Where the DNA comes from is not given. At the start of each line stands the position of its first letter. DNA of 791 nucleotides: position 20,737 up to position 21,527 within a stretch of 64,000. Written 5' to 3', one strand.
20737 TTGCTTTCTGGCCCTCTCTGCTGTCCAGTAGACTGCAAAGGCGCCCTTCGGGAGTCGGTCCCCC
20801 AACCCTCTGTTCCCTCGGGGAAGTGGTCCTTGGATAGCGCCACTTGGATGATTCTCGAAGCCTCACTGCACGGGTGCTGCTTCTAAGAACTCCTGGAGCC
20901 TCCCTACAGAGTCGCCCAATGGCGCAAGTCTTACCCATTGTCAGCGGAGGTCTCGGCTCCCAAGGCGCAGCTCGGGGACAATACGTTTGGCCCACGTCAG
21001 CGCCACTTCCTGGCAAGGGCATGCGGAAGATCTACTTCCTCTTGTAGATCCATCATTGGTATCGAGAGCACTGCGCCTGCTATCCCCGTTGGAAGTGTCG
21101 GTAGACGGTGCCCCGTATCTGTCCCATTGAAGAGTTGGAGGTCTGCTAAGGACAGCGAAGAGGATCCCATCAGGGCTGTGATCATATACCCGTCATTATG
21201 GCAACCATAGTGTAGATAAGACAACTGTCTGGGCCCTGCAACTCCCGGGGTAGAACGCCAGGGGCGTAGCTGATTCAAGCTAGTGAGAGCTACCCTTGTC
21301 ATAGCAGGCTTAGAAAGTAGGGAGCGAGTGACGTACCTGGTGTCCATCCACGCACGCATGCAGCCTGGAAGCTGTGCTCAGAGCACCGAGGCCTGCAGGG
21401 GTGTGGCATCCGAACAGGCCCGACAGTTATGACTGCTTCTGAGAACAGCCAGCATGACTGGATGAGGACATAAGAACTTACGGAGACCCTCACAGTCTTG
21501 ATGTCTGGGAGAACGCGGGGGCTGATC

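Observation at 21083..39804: Arms are not perfectly identical (at least one substitution and one 3-bp indel), which argues for a real and not brand-new duplication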

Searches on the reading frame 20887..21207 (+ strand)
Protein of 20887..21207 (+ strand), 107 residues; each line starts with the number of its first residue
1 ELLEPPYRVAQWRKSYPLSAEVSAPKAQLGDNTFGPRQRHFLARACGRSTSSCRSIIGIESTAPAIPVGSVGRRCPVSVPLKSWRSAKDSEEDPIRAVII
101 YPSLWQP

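Call 60: search_protein_families(library=pfam, proteins=[window:20887-21207:+], max_evalue=0.1)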
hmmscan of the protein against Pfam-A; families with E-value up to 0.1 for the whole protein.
window:20887-21207:+ (107 aa): 0 families

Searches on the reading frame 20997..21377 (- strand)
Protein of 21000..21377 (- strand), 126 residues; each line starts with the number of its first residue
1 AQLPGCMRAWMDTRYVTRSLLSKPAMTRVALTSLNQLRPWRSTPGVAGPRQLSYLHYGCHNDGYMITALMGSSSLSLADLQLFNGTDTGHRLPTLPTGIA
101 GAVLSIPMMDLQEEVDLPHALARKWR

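Call 24: find_encoding_contigs(protein=window:20997-21359:-, flank=10000, max_places=10)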
Protein window:20997-21359:- (120 aa): no gene with exactly this product is on record in the collection.

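Call 60: search_protein_families(library=pfam, proteins=[window:21000-21377:-], max_evalue=0.1)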
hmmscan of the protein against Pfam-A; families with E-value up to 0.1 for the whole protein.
window:21000-21377:- (126 aa): 0 families
